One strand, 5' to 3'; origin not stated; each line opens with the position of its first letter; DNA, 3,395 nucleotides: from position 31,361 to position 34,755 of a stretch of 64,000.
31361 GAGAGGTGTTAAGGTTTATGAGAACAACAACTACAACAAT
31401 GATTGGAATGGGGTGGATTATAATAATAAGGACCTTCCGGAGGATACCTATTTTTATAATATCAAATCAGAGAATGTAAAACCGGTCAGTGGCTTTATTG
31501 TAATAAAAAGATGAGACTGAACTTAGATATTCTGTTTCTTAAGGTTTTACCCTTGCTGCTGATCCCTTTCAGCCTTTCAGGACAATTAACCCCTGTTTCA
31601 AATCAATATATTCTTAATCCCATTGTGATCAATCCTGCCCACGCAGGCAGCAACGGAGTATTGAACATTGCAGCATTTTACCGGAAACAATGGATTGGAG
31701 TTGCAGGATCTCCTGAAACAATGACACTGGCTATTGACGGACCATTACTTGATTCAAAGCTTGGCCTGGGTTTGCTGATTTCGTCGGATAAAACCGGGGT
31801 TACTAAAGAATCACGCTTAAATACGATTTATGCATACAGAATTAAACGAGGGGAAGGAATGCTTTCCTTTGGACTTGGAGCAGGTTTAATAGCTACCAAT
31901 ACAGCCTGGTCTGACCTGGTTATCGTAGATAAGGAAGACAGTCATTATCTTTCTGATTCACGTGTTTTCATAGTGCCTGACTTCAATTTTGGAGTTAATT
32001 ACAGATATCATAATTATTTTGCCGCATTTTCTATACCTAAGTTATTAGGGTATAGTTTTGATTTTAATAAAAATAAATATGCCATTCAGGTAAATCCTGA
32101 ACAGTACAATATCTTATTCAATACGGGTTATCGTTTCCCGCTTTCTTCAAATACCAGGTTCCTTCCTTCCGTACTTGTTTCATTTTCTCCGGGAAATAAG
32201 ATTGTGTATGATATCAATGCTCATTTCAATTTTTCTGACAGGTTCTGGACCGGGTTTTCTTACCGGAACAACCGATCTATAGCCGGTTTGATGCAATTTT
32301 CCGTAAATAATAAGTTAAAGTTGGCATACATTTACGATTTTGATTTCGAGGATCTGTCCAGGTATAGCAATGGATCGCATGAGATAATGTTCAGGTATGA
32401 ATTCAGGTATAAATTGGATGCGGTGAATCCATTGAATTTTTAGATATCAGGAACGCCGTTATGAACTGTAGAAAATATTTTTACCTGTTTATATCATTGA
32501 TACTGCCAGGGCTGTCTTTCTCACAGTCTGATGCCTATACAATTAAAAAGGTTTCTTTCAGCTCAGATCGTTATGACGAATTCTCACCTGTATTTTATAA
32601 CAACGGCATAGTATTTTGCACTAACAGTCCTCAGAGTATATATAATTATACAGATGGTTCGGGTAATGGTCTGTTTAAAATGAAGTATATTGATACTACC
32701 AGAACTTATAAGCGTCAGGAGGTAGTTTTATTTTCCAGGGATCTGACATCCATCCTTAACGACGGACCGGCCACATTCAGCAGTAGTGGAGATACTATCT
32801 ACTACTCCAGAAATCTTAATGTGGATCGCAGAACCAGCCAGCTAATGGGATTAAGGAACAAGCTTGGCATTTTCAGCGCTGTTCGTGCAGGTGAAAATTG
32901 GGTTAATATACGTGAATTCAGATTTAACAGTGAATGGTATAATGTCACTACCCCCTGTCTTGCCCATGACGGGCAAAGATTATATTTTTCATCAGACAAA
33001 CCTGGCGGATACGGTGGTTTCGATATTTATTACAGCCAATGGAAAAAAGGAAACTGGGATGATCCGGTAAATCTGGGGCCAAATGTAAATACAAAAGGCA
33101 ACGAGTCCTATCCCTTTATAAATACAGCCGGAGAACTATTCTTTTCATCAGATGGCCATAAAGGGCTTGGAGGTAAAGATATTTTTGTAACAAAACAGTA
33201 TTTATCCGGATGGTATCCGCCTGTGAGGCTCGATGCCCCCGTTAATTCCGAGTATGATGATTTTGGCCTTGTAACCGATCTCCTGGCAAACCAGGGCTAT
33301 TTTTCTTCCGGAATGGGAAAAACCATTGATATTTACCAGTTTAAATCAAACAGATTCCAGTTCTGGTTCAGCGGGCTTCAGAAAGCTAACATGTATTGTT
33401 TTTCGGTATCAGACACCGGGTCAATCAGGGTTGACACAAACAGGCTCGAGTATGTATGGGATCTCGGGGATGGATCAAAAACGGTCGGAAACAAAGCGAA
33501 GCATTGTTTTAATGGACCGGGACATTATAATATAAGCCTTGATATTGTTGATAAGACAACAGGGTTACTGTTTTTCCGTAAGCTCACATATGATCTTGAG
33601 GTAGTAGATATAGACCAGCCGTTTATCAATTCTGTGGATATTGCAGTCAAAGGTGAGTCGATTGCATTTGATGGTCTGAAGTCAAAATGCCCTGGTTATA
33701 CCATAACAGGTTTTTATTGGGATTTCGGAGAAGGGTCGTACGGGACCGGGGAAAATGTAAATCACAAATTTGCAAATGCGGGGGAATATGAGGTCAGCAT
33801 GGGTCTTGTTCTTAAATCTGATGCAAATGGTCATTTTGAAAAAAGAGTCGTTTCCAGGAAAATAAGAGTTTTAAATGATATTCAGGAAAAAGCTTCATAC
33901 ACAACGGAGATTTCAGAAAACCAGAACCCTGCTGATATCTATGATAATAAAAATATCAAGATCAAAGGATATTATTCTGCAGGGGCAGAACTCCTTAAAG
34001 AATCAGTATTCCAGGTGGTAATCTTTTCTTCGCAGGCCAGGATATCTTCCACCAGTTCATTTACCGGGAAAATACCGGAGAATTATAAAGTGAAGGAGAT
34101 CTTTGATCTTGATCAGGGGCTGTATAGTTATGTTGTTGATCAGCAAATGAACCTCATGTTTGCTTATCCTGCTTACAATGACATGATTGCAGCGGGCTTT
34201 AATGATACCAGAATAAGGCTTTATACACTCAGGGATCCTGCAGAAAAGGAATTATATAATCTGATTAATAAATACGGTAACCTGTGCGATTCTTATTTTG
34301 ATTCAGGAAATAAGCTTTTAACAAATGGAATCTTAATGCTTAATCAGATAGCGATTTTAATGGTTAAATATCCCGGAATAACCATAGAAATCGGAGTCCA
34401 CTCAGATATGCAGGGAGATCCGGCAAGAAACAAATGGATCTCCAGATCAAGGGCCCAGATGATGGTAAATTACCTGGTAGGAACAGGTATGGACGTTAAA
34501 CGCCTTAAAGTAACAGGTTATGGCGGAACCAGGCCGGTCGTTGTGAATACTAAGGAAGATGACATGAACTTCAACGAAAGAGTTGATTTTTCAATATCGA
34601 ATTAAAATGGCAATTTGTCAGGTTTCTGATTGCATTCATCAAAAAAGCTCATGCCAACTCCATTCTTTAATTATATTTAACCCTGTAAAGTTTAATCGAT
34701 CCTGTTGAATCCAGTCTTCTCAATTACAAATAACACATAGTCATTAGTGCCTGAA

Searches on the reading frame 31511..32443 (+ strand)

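Call 66: search_protein_families(library=ncbifam, proteins=[window:31511-32443:+])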
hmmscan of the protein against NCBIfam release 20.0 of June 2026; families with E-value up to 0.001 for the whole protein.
window:31511-32443:+ (310 aa): 1 family
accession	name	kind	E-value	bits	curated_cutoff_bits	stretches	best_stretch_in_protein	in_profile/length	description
TIGR03519.1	T9SS_PorP_fam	subfamily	1.2e-71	241.6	90.55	1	10-298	7-292/292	PorP/SprF family type IX secretion system membrane protein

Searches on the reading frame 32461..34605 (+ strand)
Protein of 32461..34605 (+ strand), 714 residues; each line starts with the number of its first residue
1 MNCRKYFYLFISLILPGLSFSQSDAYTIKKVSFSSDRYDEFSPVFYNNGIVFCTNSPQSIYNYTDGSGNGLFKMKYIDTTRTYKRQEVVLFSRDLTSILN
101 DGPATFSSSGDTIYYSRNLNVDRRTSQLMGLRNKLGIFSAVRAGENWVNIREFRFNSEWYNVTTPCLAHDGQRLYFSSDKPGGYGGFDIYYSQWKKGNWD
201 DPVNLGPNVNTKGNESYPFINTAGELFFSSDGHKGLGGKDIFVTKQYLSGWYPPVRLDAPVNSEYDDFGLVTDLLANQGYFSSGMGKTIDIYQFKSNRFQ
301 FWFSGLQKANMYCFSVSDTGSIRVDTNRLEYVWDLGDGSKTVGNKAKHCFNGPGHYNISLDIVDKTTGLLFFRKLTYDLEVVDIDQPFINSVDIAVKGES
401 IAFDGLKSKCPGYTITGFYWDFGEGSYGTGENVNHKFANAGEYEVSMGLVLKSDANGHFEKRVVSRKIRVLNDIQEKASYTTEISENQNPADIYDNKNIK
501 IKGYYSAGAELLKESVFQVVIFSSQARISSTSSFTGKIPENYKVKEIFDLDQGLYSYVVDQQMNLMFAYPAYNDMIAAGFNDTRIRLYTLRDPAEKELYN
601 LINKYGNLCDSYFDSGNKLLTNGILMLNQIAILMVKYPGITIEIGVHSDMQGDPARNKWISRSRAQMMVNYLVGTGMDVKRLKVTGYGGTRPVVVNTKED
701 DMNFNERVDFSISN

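Call 66: search_protein_families(library=ncbifam, proteins=[window:32461-34605:+])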
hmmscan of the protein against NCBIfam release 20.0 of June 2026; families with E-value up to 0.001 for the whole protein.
window:32461-34605:+ (714 aa): 26 families (the best 25 are shown)
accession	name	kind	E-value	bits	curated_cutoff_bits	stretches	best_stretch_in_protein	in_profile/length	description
NF053607.1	CHU_0125_OmpA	equivalog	3.1e-60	204.4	620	2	35-297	155-413/639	CHU_0125 family OmpA-like outer membrane integrity protein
NF052230.1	T9SS_PorE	exception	2.2e-58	198.1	600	2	23-298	144-420/648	PorE family type IX secretion system protein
NF053611.1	YiaD_Gzip_OmpA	equivalog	2.5e-16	60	175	1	613-712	106-206/206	YiaD family glycine zipper/OmpA-like lipoprotein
NF053608.1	Lsa66_OmpA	equivalog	4e-12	45.4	700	1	629-713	496-580/581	fibronectin-binding adhesin Lsa66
NF033763.1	exchanger_TraB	exception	1.2e-11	43.4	700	1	619-712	403-497/522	outer membrane exchange protein TraB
NF053612.1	anchor_PA1041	equivalog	6.7e-09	36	250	1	627-712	150-235/236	PA1041 family peptidoglycan-binding anchor lipoprotein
NF038223.1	IcmN_DotK_IVB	equivalog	9.1e-09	35.2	250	1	622-710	69-157/164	type IVB secretion system protein IcmN/DotK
NF053613.1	OMP_toxin_LptF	equivalog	1.1e-08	35.1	400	1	618-714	151-247/256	lipotoxin F family OmpA-related lipoprotein LptF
TIGR02802.1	Pal_lipo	equivalog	2.6e-08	33.9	125.35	1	613-711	4-103/104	peptidoglycan-associated lipoprotein Pal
TIGR03789.1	pdsO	hypoth_equivalog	3.1e-08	33.6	152.2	1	627-710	158-241/243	sortase-associated OmpA-like protein PdsO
NF053585.1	OMP_LP_YfiB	equivalog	3.2e-08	33.6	128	1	642-710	90-158/163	outer membrane lipoprotein YfiB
NF005382.1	PRK06925.1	equivalog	4e-08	33.8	264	1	613-713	119-224/225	flagellar motor protein MotS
NF007804.1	PRK10510.1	equivalog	7.8e-08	31.9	307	1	613-713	116-217/219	OmpA family lipoprotein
TIGR00864.1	PCC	subfamily_domain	2.7e-07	27.4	1861.4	1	326-361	1423-1458/2700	polycystin cation channel protein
NF005195.1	PRK06667.1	equivalog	1.3e-06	28.4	300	1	609-712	122-235/241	flagellar motor protein MotB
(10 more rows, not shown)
